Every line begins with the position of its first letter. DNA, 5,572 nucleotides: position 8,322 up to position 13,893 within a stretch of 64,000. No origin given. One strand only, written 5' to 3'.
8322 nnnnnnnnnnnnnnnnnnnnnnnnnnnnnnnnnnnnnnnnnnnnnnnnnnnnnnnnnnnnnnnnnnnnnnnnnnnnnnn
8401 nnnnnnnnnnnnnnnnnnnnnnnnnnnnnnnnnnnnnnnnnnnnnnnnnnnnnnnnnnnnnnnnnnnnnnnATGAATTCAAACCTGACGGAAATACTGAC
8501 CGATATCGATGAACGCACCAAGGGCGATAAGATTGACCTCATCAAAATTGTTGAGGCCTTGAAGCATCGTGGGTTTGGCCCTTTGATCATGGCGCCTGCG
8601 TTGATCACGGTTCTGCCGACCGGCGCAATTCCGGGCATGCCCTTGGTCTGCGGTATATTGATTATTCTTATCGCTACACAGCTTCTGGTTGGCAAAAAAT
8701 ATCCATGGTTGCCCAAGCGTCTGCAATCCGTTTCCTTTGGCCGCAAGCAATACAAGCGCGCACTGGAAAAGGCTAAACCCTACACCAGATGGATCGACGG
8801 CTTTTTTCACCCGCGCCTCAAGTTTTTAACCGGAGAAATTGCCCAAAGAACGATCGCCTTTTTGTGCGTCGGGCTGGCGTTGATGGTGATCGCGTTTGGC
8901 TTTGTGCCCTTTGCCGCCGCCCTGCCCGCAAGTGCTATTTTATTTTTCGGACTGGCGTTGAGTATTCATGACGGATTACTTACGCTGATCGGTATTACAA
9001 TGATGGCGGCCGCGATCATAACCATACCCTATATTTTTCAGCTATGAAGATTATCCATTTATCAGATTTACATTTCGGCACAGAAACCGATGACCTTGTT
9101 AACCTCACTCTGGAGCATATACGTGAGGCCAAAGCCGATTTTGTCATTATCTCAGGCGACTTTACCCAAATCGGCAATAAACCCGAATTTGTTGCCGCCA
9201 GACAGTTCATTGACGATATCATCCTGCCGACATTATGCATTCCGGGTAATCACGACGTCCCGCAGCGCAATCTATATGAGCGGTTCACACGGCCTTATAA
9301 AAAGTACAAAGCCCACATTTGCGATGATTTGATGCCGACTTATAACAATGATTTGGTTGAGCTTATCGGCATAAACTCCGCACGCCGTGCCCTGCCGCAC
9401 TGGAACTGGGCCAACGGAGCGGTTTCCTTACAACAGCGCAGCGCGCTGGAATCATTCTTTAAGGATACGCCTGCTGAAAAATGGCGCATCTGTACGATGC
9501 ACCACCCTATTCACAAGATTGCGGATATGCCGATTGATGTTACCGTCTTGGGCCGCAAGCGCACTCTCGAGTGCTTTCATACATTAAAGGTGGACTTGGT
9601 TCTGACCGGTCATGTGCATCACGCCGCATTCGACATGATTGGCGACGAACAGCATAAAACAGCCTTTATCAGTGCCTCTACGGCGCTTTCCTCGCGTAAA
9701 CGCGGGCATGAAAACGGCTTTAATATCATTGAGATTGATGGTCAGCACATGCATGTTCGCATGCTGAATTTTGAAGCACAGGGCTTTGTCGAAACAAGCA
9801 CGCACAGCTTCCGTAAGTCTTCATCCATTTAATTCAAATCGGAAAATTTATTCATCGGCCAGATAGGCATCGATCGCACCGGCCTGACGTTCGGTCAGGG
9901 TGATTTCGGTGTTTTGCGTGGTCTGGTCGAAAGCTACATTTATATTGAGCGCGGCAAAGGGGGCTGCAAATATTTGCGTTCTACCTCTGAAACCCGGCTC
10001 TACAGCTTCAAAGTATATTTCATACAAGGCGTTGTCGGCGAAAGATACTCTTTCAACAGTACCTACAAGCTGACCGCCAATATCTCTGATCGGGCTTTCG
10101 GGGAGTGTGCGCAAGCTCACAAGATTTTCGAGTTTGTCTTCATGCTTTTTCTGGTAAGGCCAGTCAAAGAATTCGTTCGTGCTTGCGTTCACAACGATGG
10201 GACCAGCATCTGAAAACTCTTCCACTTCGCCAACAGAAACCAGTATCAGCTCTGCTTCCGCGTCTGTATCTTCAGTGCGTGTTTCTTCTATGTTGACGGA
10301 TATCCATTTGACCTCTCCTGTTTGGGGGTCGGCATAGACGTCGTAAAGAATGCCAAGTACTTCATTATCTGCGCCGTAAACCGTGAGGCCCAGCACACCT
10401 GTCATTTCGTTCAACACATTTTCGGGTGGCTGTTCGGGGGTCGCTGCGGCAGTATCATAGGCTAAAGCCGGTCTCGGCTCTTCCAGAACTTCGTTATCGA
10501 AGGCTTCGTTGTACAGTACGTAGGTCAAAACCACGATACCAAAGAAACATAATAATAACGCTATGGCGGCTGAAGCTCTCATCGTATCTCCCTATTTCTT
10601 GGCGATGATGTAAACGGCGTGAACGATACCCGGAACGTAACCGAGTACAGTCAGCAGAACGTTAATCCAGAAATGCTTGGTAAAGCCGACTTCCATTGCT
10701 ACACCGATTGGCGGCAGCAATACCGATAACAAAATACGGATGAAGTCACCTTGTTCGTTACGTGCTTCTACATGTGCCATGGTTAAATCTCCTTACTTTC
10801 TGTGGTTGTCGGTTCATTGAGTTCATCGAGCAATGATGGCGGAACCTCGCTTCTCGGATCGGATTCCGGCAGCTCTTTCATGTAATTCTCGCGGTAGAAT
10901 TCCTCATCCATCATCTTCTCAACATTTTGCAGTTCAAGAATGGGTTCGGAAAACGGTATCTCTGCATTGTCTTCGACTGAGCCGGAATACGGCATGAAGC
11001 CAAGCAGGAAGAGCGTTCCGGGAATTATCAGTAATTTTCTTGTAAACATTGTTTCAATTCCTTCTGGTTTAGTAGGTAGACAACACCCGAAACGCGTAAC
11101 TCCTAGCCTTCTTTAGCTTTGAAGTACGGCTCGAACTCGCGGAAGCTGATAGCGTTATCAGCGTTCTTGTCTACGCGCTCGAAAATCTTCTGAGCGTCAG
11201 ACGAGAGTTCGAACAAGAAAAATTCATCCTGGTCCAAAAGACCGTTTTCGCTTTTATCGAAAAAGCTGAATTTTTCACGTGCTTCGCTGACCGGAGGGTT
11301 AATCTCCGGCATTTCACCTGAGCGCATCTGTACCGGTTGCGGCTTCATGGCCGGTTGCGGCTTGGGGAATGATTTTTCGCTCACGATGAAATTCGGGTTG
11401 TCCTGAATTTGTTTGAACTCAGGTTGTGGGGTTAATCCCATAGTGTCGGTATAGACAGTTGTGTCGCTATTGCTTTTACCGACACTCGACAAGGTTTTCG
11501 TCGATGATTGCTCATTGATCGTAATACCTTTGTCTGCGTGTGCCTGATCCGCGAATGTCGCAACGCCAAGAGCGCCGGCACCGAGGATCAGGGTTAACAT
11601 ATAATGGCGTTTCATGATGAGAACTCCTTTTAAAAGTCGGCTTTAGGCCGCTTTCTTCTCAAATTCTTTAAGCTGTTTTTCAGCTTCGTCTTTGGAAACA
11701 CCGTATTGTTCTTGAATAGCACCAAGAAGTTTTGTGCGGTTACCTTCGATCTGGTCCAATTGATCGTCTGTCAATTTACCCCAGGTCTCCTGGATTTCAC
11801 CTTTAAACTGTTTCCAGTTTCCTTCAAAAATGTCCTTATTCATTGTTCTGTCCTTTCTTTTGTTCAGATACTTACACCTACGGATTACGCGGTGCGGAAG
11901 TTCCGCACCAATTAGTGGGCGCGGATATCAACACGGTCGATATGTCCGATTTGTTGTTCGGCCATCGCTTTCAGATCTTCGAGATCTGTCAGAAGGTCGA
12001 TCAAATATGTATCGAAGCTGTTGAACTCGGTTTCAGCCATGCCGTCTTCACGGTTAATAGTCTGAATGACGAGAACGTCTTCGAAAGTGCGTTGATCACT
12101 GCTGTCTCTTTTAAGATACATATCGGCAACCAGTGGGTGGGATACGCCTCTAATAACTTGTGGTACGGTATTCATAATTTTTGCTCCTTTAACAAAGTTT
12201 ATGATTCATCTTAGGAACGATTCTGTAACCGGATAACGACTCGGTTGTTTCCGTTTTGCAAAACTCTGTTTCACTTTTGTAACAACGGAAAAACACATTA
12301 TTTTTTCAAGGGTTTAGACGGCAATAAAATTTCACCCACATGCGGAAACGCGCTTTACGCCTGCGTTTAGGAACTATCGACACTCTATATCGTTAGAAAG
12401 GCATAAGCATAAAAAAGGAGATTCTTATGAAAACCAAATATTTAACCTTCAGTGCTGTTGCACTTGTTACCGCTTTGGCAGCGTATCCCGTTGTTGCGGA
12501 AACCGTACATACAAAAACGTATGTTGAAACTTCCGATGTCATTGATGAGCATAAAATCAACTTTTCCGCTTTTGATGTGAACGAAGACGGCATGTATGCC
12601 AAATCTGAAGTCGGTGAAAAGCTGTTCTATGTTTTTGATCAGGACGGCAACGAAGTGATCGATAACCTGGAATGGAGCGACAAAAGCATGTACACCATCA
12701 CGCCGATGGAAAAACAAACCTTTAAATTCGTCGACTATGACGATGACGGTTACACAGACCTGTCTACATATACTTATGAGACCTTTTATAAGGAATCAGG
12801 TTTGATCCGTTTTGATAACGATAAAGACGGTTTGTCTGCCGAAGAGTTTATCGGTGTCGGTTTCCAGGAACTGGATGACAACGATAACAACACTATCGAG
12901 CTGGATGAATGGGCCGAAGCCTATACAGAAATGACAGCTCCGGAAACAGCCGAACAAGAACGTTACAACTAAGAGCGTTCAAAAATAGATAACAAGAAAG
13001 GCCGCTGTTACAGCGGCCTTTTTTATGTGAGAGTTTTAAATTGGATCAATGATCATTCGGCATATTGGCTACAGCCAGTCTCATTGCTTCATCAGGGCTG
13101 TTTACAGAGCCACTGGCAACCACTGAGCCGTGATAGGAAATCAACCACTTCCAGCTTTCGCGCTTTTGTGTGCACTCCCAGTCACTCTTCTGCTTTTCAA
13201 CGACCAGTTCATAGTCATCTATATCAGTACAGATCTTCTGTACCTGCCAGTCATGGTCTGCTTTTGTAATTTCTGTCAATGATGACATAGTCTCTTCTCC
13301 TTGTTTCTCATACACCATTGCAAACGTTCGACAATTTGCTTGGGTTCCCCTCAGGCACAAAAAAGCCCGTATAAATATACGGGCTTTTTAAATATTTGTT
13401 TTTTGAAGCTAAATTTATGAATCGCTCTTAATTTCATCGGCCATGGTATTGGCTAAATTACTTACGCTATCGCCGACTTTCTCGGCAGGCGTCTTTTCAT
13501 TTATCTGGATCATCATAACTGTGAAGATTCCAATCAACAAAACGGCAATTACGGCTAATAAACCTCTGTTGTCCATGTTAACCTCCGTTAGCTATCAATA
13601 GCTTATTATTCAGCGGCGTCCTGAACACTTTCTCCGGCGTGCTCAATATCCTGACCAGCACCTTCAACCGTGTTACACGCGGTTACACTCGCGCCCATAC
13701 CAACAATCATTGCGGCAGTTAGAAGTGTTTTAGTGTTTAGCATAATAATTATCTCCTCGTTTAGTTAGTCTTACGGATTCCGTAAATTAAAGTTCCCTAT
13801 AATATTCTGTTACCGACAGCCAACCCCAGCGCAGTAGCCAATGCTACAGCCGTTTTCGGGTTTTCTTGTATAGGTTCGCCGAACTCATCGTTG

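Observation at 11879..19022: Eight GGAAC-N16/17-CGT(T/A) ECF-type promoter motifs in 7.2 kb, each directly upstream of a small stress-type gene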

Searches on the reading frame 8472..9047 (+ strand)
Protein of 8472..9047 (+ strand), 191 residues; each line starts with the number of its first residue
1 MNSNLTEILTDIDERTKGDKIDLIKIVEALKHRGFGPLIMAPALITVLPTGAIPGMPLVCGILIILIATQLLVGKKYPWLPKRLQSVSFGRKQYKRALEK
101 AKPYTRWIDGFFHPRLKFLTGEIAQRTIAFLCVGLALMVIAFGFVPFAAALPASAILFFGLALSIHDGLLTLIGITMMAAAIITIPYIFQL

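Call 56: search_protein_families(library=pfam, proteins=[window:8472-9047:+], max_evalue=0.001)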
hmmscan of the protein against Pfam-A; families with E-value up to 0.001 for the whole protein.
window:8472-9047:+ (191 aa): 1 family
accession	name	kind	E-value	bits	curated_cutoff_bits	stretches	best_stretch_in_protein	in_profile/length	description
PF06055.17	ExoD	-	1.9e-49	167.9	23.8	1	5-184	1-177/180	Exopolysaccharide synthesis, ExoD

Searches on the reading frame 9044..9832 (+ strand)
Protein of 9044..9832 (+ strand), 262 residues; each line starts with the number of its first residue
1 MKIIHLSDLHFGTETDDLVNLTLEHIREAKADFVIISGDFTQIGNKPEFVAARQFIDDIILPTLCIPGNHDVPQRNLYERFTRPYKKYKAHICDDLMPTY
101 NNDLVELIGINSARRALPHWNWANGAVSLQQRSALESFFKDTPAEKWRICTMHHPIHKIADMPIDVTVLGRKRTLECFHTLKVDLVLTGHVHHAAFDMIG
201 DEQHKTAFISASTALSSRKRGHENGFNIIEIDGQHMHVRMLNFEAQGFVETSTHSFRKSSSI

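Call 7: search_protein_families(library=pfam, proteins=[window:9044-9832:+], max_evalue=0.01)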
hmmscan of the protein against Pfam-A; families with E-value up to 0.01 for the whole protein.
window:9044-9832:+ (262 aa): 3 families
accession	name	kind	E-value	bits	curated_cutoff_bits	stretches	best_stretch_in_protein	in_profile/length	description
PF00149.33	Metallophos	-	3.3e-19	70.5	21.5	1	1-193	1-190/191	Calcineurin-like phosphoesterase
PF12850.12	Metallophos_2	-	3.1e-09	37.5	27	1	1-210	1-131/154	Calcineurin-like phosphoesterase superfamily domain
PF14582.11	Metallophos_3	-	0.0004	20.3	28.2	0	2-50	7-53/259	Metallophosphoesterase, calcineurin superfamily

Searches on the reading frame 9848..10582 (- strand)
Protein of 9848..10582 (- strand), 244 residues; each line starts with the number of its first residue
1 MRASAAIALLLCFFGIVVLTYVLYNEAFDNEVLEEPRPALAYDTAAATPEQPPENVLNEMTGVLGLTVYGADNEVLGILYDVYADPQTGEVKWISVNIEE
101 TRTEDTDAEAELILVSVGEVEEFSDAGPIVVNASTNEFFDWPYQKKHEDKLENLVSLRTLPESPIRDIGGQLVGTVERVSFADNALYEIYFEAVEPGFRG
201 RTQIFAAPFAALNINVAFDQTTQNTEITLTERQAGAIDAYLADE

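Call 7: search_protein_families(library=pfam, proteins=[window:9848-10582:-], max_evalue=0.01)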
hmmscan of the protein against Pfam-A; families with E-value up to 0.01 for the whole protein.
window:9848-10582:- (244 aa): 1 family
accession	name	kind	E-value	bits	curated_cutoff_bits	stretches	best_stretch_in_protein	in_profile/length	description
PF05239.21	PRC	-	8.9e-08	32.5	21.2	1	64-100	10-46/78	PRC-barrel domain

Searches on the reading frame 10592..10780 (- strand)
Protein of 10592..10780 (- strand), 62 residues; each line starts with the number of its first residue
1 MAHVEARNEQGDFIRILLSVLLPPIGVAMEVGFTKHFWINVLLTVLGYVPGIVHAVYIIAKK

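Call 7: search_protein_families(library=pfam, proteins=[window:10592-10780:-], max_evalue=0.01)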
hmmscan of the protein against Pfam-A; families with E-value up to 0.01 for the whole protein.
window:10592-10780:- (62 aa): 1 family
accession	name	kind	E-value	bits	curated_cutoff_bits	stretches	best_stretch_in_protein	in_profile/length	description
PF01679.22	Pmp3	-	1.7e-22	79.6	22.9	1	12-59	1-48/49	Proteolipid membrane potential modulator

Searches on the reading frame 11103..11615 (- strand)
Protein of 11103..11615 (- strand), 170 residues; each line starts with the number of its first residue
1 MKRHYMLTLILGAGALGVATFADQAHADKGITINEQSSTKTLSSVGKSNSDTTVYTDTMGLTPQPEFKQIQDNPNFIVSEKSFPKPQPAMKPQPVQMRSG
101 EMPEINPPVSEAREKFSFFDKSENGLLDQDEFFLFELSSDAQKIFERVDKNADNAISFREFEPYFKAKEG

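Call 7: search_protein_families(library=pfam, proteins=[window:11103-11615:-], max_evalue=0.01)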
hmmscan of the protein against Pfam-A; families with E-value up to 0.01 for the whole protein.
window:11103-11615:- (170 aa): 5 families
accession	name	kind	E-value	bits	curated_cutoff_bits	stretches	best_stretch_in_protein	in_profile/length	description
PF13405.12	EF-hand_6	-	2.7e-06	27.1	25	0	111-132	1-22/30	EF-hand domain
PF00036.39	EF-hand_1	-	2.8e-06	26.9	25.4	1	141-166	2-27/29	EF hand domain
PF13499.12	EF-hand_7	-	5.3e-06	27.1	30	1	111-165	3-66/67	EF-hand domain pair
PF13833.12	EF-hand_8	-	0.0033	17.6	28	0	108-133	23-48/54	EF-hand domain pair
PF13202.12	EF-hand_5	-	0.0044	16.9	25.9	0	143-162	3-22/25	EF hand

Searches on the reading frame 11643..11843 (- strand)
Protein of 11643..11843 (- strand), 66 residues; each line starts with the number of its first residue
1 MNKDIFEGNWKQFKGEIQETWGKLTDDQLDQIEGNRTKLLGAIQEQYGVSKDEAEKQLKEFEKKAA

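Call 6: search_protein_families(library=pfam, proteins=[window:11643-11843:-], max_evalue=0.01)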
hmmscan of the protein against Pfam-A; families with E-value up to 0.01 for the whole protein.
window:11643-11843:- (66 aa): 1 family
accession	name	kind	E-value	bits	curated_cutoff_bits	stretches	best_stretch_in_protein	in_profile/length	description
PF05532.17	CsbD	-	1.2e-18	67.2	40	1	4-56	1-53/53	CsbD-like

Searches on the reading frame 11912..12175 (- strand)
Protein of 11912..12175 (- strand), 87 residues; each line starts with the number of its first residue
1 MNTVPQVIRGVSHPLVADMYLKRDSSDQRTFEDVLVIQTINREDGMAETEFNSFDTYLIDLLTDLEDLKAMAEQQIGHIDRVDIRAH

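Call 6: search_protein_families(library=pfam, proteins=[window:11912-12175:-], max_evalue=0.01)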
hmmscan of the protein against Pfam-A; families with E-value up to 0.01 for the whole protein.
window:11912-12175:- (87 aa): 0 families

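Call 8: search_protein_families(library=ncbifam, proteins=[window:11912-12175:-], max_evalue=0.01)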
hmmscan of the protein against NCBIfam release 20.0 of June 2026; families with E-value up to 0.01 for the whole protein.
window:11912-12175:- (87 aa): 0 families

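Call 75: find_homologous_proteins(query=window:11912-12175:-, max_evalue=0.001)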
Query window:11912-12175:- (87 aa): 9 proteins with E <= 0.001 among 9 candidates.
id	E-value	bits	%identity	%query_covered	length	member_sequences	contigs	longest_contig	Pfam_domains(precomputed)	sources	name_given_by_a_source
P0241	3.0e-49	182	100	100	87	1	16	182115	-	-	-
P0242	1.1e-37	145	83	100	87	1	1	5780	-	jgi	jgi:hypothetical protein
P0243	2.6e-37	144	80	100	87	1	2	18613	-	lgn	-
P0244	9.8e-37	142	80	100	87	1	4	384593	-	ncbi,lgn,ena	-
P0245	1.3e-35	139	78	100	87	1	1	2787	-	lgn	-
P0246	2.2e-23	100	65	98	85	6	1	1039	-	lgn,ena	-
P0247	6.7e-20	89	53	98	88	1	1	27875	-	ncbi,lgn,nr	ncbi:MAG: hypothetical protein GC137_09715 [Alphaproteobacteria bacterium]|nr:hypothetical protein [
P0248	2.9e-16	77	53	99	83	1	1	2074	-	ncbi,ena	-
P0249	8.7e-11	60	44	98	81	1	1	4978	-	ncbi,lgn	-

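Call 80: predict_structure(alignment_id=A9)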
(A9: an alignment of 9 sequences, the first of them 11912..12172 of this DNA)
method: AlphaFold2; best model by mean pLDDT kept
length: 86 residues; sequences in the alignment: 9
mean_pLDDT: 74.1   pTM: 0.61
mean pLDDT of the five models: 74.1, 73.6, 72.8, 69.1, 64.0
residues with pLDDT >= 90: 0; 70-90: 59; 50-70: 19; < 50: 8
segments of 3 or more residues with pLDDT < 50: 43-49
pLDDT, mean of each block of 10 residues (from residue 1): 69 80 71 82 49 69 85 85 78
secondary structure, 60 per line:
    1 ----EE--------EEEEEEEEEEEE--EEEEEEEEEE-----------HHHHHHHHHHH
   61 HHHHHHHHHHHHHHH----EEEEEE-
elements in order: E15-26 E29-38 H50-75 E80-85

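Call 83: fold_search(model_id=the predicted structure, library=pdb)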
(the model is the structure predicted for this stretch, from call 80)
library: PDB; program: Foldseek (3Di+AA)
matches with E <= 10: 935; with E <= 0.001: 0
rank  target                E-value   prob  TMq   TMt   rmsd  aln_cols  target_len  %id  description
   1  5ie3_A                5.0e-02  0.94  0.42  0.09   6.8        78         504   18  Crystal structure of a plant enzyme (released 2016-12-07)
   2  5u29_B                5.0e-02  0.92  0.43  0.07   6.4        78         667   12  Crystal structure of Cryptococcus neoformans H99 Acetyl-CoA Synthetase in complex with Ac-AMS (released 2017-12-06)
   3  5ie2_A                5.7e-02  0.92  0.41  0.09   6.8        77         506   18  Crystal structure of a plant enzyme (released 2016-12-07)
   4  8pyx_B                6.5e-02  0.94  0.43  0.09   5.8        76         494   14  Amide bond synthetase from Streptomyces hindustanus K492H mutant in complex with Adenosine (released 2024-02-07)
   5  5u2a                  6.5e-02  0.94  0.45  0.09   6.2        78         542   17  Crystal structure of Brucella canis Acyl-CoA Synthetase (released 2016-12-21)
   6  6h1b_C                6.5e-02  0.72  0.41  0.09   8.9        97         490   12  Structure of amide bond synthetase Mcba K483A mutant from Marinactinospora thermotolerans (released 2018-09-05)
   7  6g2d_B                7.0e-02  0.98  0.61  0.11   4.2        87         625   17  Citrate-induced acetyl-CoA carboxylase (ACC-Cit) filament at 5.4 A resolution (released 2018-06-13)
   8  6h1b_A                7.0e-02  0.90  0.41  0.09   6.8        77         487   14  Structure of amide bond synthetase Mcba K483A mutant from Marinactinospora thermotolerans (released 2018-09-05)
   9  8rpl_A                7.9e-02  0.75  0.38  0.07   6.4        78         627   17  AMP-forming acetyl-CoA synthetase from Chloroflexota bacterium with bound acetyl AMP (released 2024-06-19)
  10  8pyx_A                9.1e-02  0.91  0.43  0.09   5.8        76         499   14  Amide bond synthetase from Streptomyces hindustanus K492H mutant in complex with Adenosine (released 2024-02-07)
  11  8g0r_C                9.1e-02  0.91  0.46  0.08   5.1        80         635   12  Crystal Structure of Acetyl-CoA synthetase in complex with a cyclopentyl ester AMP inhibitor from Cryptococcus neoform (released 2023-02-15)
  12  6gmv                  9.1e-02  0.80  0.40  0.42   5.2        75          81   13  MamM CTD - Nickel form (released 2019-06-19)
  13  6han_D                9.1e-02  0.77  0.40  0.41   5.0        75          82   15  MamM CTD H264E-E289H (released 2019-08-21)
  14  6han_B                9.1e-02  0.77  0.40  0.41   5.0        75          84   15  MamM CTD H264E-E289H (released 2019-08-21)
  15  3w5y_B                9.7e-02  0.75  0.40  0.42   5.1        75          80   13  MamM-CTD (released 2014-04-16)
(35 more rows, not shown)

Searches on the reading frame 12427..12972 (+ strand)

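Call 6: search_protein_families(library=pfam, proteins=[window:12427-12972:+], max_evalue=0.01)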
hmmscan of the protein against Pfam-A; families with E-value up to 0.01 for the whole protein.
window:12427-12972:+ (181 aa): 1 family
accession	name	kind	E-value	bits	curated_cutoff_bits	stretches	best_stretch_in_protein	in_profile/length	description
PF13405.12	EF-hand_6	-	5.6e-05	23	25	0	146-167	6-27/30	EF-hand domain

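Call 8: search_protein_families(library=ncbifam, proteins=[window:12427-12972:+], max_evalue=0.01)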
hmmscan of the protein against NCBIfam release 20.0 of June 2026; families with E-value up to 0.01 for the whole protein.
window:12427-12972:+ (181 aa): 1 family
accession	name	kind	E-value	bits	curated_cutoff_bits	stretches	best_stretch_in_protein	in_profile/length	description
NF041410.1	XopAW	subfamily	0.0015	18.3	120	0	64-173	66-169/235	XopAW family type III secretion system calcium-binding effector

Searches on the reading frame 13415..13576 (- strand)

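Call 6: search_protein_families(library=pfam, proteins=[window:13415-13576:-], max_evalue=0.01)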
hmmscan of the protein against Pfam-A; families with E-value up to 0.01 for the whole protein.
window:13415-13576:- (53 aa): 0 families

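Call 8: search_protein_families(library=ncbifam, proteins=[window:13415-13576:-], max_evalue=0.01)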
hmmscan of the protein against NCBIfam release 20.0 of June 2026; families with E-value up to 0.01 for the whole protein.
window:13415-13576:- (53 aa): 1 family
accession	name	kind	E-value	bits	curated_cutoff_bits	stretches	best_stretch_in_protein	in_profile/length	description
TIGR02874.1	spore_ytfJ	equivalog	0.0094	16.3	116.3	1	9-51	81-123/125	GerW family sporulation protein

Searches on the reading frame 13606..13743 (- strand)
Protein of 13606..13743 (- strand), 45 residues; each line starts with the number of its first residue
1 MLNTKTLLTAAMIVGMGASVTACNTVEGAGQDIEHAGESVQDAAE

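Call 6: search_protein_families(library=pfam, proteins=[window:13606-13743:-], max_evalue=0.01)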
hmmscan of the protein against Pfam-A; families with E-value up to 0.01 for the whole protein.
window:13606-13743:- (45 aa): 1 family
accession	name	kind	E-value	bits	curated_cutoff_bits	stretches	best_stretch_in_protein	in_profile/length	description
PF08085.16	Entericidin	-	3e-09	37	23.3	1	25-44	1-20/20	Entericidin EcnA/B family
